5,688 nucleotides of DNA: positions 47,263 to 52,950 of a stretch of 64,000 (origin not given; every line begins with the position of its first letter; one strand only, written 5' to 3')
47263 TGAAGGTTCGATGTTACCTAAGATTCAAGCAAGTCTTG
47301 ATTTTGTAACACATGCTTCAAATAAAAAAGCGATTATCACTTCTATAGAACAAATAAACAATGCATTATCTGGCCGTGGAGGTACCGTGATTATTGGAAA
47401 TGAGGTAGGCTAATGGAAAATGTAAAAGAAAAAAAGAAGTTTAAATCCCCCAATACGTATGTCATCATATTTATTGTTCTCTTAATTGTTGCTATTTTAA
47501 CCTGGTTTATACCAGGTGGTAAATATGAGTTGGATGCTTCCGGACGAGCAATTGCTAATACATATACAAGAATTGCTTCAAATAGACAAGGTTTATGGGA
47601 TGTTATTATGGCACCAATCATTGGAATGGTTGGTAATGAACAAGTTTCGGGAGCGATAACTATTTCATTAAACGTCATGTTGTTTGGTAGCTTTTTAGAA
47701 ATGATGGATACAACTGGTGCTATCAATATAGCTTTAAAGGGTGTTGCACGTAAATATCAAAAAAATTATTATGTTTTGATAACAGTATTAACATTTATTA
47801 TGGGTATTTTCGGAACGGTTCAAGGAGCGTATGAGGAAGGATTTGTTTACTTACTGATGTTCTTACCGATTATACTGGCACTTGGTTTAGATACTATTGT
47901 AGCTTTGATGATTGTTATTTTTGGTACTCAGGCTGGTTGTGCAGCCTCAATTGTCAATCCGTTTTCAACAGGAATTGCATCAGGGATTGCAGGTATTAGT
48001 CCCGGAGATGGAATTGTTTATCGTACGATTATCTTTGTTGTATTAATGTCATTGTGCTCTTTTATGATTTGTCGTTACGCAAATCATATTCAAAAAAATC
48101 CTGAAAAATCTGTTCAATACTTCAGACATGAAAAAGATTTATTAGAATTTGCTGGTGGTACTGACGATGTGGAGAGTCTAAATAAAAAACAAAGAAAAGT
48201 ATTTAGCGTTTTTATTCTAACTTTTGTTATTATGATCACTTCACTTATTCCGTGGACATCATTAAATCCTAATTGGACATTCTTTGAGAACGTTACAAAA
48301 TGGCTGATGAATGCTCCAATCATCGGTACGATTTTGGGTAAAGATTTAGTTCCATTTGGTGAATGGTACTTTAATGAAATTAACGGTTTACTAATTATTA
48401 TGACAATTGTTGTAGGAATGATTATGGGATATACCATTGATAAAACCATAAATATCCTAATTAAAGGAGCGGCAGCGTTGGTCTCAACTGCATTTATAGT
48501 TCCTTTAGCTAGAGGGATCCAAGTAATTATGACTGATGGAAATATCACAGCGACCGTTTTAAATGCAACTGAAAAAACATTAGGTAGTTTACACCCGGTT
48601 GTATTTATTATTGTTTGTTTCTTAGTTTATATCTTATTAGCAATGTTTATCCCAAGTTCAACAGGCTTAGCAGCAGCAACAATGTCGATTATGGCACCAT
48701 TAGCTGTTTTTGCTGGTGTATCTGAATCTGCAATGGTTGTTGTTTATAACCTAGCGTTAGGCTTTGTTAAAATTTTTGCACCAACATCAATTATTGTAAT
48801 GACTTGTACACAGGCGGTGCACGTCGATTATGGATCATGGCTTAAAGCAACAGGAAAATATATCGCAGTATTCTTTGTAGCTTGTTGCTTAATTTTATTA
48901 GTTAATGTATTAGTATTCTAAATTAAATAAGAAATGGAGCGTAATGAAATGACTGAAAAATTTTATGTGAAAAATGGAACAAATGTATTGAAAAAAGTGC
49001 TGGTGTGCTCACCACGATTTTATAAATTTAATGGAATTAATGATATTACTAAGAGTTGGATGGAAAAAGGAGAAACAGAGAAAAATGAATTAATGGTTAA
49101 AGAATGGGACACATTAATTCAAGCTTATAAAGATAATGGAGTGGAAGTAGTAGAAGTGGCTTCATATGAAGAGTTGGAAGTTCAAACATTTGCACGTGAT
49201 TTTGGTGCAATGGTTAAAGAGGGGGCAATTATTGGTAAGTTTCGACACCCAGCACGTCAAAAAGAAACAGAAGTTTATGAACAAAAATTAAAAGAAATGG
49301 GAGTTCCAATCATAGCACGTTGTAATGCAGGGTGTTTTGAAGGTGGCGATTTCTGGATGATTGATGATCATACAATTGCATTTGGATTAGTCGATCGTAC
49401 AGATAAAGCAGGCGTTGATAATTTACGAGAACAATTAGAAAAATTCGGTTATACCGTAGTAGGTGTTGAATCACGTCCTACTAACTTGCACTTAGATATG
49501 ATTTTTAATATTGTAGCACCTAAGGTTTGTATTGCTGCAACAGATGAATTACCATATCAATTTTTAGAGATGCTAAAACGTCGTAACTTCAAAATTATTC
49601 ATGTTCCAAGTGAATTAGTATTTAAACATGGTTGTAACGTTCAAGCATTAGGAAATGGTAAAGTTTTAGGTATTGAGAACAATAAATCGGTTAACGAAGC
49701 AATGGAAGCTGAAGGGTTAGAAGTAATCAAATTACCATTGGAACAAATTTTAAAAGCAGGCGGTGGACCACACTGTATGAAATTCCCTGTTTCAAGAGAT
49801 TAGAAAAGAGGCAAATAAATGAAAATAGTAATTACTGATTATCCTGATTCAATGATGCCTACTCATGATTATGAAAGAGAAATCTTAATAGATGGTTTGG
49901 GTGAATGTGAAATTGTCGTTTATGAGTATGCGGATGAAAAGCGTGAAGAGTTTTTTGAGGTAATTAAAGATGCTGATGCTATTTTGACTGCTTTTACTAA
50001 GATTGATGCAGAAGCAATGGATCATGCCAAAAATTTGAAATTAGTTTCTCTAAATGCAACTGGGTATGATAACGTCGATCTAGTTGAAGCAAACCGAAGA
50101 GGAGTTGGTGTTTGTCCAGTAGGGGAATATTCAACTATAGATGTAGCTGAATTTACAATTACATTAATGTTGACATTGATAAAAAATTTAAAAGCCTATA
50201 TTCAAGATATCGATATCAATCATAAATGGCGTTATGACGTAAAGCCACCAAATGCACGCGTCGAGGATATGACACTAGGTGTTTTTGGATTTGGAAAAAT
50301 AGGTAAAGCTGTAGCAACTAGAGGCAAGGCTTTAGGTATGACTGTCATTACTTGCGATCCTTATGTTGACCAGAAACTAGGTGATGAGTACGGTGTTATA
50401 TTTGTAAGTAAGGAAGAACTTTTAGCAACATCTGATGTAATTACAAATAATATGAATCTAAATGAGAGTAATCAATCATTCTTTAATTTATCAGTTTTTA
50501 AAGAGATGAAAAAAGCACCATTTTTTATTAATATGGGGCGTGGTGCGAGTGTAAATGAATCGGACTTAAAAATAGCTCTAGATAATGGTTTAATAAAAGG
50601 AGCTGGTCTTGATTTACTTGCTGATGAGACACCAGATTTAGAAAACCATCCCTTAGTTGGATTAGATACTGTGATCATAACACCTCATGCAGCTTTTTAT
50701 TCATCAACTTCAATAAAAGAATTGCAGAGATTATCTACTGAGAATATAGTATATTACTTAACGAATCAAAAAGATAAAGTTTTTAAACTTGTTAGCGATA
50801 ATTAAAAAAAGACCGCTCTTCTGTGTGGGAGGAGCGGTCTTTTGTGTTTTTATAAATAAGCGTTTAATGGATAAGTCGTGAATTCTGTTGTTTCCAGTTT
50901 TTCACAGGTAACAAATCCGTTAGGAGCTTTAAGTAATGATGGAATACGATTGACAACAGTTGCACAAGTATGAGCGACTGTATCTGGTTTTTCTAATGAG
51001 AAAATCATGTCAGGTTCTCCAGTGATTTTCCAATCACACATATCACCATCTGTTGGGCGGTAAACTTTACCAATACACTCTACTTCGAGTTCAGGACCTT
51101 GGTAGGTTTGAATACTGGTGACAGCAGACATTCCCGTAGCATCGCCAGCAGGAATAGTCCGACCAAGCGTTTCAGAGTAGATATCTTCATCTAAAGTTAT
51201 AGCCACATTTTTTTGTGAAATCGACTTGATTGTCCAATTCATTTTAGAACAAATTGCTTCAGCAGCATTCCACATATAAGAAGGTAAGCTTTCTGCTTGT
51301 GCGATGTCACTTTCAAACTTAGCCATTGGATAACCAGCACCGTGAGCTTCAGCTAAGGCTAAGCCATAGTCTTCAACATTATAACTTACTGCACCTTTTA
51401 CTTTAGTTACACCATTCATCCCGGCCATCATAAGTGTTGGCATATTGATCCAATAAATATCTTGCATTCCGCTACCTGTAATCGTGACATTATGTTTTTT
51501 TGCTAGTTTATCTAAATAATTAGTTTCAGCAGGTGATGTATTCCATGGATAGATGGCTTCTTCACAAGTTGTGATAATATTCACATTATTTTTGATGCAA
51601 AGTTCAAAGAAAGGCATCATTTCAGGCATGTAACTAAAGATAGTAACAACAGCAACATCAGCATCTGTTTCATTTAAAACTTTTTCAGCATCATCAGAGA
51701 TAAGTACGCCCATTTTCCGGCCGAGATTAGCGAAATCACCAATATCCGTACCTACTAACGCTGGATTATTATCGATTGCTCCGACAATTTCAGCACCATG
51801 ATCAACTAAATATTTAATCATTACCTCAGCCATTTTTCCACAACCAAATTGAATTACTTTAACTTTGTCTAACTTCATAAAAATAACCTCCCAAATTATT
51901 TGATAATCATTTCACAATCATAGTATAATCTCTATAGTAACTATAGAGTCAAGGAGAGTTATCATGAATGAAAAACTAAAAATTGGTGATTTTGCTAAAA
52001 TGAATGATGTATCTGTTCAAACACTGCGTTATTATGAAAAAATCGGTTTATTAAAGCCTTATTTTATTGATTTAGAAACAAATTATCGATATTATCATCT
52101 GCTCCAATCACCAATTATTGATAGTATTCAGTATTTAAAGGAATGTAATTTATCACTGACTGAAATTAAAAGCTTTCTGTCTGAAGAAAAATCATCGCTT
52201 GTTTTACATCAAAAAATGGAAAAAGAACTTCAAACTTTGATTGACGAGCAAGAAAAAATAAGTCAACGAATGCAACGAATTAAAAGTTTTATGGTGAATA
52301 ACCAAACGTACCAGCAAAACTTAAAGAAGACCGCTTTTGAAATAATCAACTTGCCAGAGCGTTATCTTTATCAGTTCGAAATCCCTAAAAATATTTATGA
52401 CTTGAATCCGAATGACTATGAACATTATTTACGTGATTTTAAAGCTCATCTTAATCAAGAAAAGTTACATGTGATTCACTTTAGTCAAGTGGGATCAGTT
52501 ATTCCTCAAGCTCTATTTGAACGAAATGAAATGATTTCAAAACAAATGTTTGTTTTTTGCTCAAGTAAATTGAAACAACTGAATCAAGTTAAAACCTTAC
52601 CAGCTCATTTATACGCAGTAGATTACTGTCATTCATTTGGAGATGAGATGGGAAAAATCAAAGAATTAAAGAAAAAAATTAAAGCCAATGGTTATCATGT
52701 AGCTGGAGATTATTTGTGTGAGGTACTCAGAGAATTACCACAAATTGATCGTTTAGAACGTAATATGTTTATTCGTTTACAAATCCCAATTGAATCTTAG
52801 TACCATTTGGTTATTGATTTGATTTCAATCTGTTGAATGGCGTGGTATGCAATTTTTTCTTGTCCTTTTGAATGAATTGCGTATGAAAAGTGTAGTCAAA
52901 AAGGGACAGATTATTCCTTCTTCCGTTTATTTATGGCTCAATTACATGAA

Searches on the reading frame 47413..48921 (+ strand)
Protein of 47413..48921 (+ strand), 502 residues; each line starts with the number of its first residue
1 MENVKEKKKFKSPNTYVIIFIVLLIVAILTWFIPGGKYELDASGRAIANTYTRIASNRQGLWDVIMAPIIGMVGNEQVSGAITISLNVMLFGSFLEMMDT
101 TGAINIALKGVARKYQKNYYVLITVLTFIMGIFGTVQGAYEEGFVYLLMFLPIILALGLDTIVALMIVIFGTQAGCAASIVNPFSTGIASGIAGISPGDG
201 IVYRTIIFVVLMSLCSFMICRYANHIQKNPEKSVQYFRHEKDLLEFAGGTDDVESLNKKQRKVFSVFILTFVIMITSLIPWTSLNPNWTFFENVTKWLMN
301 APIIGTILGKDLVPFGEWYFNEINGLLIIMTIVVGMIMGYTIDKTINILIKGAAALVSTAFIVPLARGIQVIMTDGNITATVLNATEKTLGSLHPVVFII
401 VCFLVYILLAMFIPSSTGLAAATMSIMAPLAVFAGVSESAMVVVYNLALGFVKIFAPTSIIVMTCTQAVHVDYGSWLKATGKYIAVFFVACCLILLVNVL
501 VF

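Call 3: search_protein_families(library=ncbifam, proteins=[window:47413-48921:+], max_evalue=0.001)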
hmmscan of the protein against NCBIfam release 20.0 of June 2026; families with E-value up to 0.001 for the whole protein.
window:47413-48921:+ (502 aa): 2 families
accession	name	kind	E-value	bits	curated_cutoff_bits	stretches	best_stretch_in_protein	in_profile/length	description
NF008611.1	PRK11588.1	equivalog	1.4e-55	188.9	500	3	67-307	81-314/492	putative basic amino acid antiporter YfcC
NF037994.1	DcuC_1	equivalog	7.4e-06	25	100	1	332-488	19-169/389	C4-dicarboxylate transporter DcuC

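Call 4: search_protein_families(library=pfam, proteins=[window:47413-48921:+], max_evalue=0.001)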
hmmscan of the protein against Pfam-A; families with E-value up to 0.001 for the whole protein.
window:47413-48921:+ (502 aa): 1 family
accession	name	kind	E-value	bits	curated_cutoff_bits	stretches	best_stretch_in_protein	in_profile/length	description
PF03606.21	DcuC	-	4.4e-84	283.1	23.1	1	13-499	2-460/461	C4-dicarboxylate anaerobic carrier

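Call 30: search_solved_structures(query=window:47413-48921:+, max_evalue=0.001)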
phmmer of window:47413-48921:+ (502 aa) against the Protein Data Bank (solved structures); distinct sequences matched with E-value up to 0.001: 0.

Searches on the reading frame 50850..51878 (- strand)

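Call 3: search_protein_families(library=ncbifam, proteins=[window:50850-51878:-], max_evalue=0.001)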
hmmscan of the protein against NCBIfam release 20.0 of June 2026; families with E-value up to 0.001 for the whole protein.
window:50850-51878:- (342 aa): 3 families
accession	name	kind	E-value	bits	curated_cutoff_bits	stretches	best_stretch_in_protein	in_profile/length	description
NF040740.1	ornith_Ord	equivalog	2.6e-41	142.2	400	1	6-328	1-327/335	2,4-diaminopentanoate dehydrogenase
TIGR00036.1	dapB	equivalog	2e-07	30.8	122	1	9-102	6-100/270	4-hydroxy-tetrahydrodipicolinate reductase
NF003996.0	PRK05472.2-5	equivalog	6.2e-05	22.9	138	1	5-81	77-148/209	redox-sensing transcriptional repressor Rex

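Call 4: search_protein_families(library=pfam, proteins=[window:50850-51878:-], max_evalue=0.001)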
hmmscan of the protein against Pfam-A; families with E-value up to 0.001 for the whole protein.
window:50850-51878:- (342 aa): 3 families
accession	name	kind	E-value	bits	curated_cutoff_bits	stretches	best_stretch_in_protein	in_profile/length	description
PF01113.26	DapB_N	-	3.3e-10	40.5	25.6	1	7-103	2-96/124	Dihydrodipicolinate reductase, N-terminus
PF19328.4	DAP_DH_C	-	1.9e-06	28.1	23.3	1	151-329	11-191/206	2,4-diaminopentanoate dehydrogenase C-terminal domain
PF03435.24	Sacchrp_dh_NADP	-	0.00038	21.2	25.1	0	8-121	1-108/129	Saccharopine dehydrogenase NADP binding domain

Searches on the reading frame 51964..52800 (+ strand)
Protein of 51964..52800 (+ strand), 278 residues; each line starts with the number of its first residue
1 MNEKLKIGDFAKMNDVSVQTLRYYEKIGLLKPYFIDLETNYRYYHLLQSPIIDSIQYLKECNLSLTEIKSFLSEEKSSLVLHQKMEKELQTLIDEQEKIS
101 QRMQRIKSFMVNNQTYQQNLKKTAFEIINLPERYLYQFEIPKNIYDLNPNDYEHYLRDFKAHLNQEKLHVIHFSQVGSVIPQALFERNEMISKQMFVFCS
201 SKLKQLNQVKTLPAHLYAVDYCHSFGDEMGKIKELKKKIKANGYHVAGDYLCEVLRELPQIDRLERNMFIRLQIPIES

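Call 3: search_protein_families(library=ncbifam, proteins=[window:51964-52800:+], max_evalue=0.001)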
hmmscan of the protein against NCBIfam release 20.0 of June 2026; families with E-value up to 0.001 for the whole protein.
window:51964-52800:+ (278 aa): 8 families
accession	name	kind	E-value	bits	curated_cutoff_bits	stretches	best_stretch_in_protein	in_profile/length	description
NF053782.1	ChlnTransRegdde3219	equivalog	9e-13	48.3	450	1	2-109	4-112/278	choline utilization transcriptional activator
TIGR02047.1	CadR-PbrR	equivalog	1.9e-10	40.8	151.45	1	5-104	1-96/127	Cd(II)/Pb(II)-responsive transcriptional regulator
NF007069.0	PRK09514.1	equivalog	1.9e-10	40.8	143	1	5-121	2-108/141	Zn(2+)-responsive transcriptional regulator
TIGR02043.1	ZntR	equivalog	2e-09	37.7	167.95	1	5-75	2-71/131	Zn(2+)-responsive transcriptional regulator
TIGR02051.1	MerR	equivalog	6.4e-08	32.9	150.85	1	6-109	1-101/124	mercury resistance transcriptional regulator MerR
TIGR02044.1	CueR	equivalog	8.3e-08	32.4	147.4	1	6-107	2-102/127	Cu(I)-responsive transcriptional regulator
NF041849.1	trans_regNmlR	equivalog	1.2e-06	28.6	175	1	7-109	3-101/117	stress response transcriptional regulator NmlR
NF047375.1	HeatShock_HspR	equivalog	3.8e-06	26.8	105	1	7-88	6-86/92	heat shock protein transcriptional repressor HspR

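Call 4: search_protein_families(library=pfam, proteins=[window:51964-52800:+], max_evalue=0.001)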
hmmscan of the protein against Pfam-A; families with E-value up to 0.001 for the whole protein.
window:51964-52800:+ (278 aa): 2 families
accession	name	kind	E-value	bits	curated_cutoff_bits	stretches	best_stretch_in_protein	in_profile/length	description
PF00376.29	MerR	-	1.4e-12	47.7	28.2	1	6-44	1-38/38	MerR family regulatory protein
PF13411.12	MerR_1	-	2.2e-10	40.9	21.6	1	6-74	2-68/69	MerR HTH family regulatory protein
